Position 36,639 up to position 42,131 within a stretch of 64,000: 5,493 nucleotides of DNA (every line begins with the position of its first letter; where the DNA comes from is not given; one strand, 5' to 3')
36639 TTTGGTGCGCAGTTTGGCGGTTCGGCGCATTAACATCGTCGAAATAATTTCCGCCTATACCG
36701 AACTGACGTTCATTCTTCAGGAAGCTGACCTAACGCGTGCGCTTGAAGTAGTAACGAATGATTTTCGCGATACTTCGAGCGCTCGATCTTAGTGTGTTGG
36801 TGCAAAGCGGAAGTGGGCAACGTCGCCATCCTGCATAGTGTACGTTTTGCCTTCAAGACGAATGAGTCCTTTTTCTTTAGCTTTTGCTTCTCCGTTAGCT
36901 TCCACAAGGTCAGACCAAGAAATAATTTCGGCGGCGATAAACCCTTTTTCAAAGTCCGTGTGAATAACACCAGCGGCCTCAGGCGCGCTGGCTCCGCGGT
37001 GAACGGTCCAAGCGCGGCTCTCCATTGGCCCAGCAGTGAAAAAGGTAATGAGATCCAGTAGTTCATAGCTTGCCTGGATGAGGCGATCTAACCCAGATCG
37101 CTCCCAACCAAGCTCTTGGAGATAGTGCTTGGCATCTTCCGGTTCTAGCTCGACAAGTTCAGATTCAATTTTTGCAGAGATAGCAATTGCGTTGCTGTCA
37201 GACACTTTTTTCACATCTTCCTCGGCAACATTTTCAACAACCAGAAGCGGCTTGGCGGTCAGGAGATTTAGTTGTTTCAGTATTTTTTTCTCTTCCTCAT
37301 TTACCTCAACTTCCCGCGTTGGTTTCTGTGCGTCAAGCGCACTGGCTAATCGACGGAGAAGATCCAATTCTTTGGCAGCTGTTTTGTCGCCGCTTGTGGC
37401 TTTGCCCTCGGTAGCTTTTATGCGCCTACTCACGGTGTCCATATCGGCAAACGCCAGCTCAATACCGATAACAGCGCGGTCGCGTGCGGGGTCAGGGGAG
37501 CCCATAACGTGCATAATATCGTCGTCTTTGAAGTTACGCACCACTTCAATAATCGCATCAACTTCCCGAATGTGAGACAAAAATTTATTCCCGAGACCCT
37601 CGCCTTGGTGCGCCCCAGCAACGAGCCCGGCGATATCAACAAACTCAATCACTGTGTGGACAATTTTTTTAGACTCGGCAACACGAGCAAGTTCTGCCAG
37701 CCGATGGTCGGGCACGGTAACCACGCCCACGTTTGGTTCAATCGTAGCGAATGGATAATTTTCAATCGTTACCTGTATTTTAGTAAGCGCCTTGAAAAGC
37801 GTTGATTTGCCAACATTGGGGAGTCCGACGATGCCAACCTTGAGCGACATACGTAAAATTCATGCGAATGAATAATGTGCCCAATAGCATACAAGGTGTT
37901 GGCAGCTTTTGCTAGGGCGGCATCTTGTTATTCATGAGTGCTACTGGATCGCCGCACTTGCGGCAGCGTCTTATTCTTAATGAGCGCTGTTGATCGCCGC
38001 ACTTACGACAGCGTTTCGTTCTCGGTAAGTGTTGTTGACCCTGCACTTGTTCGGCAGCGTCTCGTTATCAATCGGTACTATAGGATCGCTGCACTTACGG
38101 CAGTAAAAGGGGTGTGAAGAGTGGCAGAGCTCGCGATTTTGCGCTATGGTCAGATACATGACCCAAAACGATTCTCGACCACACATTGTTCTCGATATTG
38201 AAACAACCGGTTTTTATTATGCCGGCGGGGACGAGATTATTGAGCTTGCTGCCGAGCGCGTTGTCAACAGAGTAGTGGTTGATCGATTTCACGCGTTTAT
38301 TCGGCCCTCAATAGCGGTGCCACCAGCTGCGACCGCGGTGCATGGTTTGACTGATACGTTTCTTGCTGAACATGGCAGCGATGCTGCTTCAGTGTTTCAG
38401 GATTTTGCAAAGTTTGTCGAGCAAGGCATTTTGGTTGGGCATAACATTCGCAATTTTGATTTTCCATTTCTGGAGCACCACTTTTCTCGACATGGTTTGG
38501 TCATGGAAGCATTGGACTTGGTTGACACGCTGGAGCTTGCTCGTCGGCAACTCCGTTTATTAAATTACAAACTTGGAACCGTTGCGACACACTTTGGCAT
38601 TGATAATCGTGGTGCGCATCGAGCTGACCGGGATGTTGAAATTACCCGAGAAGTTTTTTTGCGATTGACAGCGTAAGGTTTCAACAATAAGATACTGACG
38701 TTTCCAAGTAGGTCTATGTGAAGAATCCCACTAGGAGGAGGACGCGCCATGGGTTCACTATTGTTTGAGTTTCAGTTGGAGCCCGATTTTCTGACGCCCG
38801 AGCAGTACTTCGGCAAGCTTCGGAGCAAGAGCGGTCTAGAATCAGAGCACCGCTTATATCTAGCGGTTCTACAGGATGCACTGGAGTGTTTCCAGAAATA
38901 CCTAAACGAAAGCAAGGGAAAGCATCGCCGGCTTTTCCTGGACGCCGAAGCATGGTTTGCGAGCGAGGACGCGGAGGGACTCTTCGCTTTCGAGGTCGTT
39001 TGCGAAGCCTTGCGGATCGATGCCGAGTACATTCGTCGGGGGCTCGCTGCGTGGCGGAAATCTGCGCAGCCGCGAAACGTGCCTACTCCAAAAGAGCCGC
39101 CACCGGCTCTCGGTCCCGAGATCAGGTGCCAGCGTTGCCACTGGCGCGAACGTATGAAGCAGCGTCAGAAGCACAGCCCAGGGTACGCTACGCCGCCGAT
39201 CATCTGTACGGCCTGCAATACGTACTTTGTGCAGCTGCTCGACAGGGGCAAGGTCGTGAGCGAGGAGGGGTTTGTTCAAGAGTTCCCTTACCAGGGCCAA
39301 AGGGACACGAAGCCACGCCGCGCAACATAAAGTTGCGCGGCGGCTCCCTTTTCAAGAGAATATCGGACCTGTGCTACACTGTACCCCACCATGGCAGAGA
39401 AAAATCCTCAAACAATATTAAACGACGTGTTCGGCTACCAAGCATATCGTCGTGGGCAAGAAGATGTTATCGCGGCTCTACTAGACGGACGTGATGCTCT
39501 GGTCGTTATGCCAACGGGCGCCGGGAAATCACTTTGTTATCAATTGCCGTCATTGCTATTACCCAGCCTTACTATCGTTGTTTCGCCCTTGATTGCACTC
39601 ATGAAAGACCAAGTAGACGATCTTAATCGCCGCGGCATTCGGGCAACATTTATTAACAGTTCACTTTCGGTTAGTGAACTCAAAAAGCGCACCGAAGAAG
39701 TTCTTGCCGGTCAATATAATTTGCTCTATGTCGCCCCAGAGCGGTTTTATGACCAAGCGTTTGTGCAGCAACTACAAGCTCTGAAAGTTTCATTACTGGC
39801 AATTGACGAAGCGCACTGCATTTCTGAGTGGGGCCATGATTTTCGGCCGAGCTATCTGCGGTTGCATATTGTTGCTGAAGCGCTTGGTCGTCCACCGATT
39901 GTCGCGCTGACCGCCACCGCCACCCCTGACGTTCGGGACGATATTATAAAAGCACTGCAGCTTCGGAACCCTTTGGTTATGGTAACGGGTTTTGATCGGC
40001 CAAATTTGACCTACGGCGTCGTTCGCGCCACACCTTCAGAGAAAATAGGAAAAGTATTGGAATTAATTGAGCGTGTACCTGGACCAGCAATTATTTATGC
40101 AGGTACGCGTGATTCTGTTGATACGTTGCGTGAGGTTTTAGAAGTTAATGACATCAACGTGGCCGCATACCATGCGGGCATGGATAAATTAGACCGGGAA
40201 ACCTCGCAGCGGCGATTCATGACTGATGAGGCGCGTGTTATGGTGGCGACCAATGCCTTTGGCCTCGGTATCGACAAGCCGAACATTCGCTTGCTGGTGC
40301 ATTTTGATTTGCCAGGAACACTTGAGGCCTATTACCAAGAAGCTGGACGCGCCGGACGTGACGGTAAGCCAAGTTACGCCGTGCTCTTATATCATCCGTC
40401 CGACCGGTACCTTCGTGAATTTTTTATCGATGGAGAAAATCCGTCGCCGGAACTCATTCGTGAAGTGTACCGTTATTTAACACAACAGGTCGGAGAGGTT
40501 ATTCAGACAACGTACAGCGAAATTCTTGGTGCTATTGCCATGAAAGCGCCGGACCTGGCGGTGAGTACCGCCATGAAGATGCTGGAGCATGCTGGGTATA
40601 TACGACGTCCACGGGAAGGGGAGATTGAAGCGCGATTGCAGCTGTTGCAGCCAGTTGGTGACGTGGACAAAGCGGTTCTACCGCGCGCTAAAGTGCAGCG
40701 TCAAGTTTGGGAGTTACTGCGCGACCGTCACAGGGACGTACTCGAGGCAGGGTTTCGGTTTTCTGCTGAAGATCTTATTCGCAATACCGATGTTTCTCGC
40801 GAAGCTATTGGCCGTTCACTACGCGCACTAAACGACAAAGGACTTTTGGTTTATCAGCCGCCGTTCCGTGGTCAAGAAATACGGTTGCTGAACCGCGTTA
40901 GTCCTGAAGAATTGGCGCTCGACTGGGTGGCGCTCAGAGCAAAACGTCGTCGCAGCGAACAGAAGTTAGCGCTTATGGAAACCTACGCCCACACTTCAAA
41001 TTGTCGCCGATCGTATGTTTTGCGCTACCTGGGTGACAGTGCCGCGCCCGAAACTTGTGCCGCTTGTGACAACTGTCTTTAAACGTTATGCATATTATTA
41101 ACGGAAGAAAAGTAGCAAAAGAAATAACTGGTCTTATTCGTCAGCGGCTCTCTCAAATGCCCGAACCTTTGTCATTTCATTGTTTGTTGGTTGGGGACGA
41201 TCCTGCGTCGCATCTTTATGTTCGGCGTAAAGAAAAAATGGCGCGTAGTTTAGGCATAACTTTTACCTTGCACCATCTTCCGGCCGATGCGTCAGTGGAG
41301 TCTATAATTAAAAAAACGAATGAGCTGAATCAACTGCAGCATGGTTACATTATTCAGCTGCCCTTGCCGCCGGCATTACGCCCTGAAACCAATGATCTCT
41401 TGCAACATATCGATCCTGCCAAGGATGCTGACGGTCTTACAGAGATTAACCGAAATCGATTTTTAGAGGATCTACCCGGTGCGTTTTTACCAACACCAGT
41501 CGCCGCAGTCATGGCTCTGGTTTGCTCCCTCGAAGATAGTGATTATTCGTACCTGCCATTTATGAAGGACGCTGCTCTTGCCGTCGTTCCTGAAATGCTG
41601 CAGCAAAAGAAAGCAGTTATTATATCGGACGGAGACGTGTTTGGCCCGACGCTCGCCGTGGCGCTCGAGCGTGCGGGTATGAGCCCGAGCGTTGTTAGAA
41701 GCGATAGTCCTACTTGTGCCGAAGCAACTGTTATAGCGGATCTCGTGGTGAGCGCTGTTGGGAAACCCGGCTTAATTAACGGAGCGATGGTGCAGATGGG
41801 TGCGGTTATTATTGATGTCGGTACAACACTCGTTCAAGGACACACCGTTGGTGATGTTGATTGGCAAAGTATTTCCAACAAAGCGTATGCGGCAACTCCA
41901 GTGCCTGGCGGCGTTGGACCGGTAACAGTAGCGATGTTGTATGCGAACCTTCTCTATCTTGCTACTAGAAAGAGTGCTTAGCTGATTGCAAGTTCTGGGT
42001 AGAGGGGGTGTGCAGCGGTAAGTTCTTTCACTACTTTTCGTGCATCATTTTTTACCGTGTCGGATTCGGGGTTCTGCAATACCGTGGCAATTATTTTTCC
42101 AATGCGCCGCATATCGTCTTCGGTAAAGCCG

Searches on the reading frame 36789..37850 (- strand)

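Call 66: search_protein_families(library=pfam, proteins=[window:36789-37850:-], max_evalue=0.00001)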
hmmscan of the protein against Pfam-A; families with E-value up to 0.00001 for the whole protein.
window:36789-37850:- (353 aa): 3 families
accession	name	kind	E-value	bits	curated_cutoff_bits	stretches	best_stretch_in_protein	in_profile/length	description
PF06071.19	YchF-GTPase_C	-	2.5e-37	127.3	27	1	267-349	1-83/84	Protein of unknown function (DUF933)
PF01926.29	MMR_HSR1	-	1.9e-21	76.7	21.9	1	4-107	1-85/113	50S ribosome-binding GTPase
PF02421.24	FeoB_N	-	1.9e-08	34.4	27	1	4-49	2-47/156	Ferrous iron transport protein B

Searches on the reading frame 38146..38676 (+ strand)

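Call 66: search_protein_families(library=pfam, proteins=[window:38146-38676:+], max_evalue=0.00001)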
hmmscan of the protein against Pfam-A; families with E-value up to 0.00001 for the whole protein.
window:38146-38676:+ (176 aa): 2 families
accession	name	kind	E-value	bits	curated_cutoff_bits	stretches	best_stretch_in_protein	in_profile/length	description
PF00929.31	RNase_T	-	9.5e-29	101.5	24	1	14-171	1-164/164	Exonuclease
PF13482.12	RNase_H_2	-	1.2e-08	35.5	22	1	72-155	36-118/165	RNase_H superfamily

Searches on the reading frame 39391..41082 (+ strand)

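Call 66: search_protein_families(library=pfam, proteins=[window:39391-41082:+], max_evalue=0.00001)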
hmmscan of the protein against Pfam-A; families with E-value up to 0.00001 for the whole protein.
window:39391-41082:+ (563 aa): 4 families
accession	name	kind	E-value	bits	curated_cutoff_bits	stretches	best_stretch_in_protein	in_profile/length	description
PF00270.35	DEAD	-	1e-26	94.1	26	1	21-182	2-165/167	DEAD/DEAH box helicase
PF00271.37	Helicase_C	-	1.8e-22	80.1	23.5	1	218-325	2-110/110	Helicase conserved C-terminal domain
PF16124.10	RecQ_Zn_bind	-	9.5e-12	45.9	25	1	517-563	19-66/66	RecQ zinc-binding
PF04851.21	ResIII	-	1.2e-06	28.9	22.5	1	20-176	5-161/164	Type III restriction enzyme, res subunit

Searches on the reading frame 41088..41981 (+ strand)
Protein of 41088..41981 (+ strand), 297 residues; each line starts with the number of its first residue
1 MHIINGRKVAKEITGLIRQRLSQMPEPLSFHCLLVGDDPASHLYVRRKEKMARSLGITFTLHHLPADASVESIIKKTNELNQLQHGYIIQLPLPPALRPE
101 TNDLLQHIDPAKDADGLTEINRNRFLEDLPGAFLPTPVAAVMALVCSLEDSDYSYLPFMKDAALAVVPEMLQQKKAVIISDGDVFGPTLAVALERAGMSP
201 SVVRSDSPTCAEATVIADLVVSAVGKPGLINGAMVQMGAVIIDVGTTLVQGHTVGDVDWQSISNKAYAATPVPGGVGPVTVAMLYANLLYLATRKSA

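Call 67: search_protein_families(library=pfam, proteins=[window:41088-41981:+], max_evalue=0.00001)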
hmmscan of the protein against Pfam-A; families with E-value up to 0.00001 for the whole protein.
window:41088-41981:+ (297 aa): 2 families
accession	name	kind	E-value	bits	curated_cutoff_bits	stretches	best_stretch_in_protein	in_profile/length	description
PF02882.25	THF_DHG_CYH_C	-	1.5e-32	112.6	27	1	171-294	34-158/160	Tetrahydrofolate dehydrogenase/cyclohydrolase, NAD(P)-binding domain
PF00763.28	THF_DHG_CYH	-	8.2e-23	81.3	32.8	1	4-115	1-115/115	Tetrahydrofolate dehydrogenase/cyclohydrolase, catalytic domain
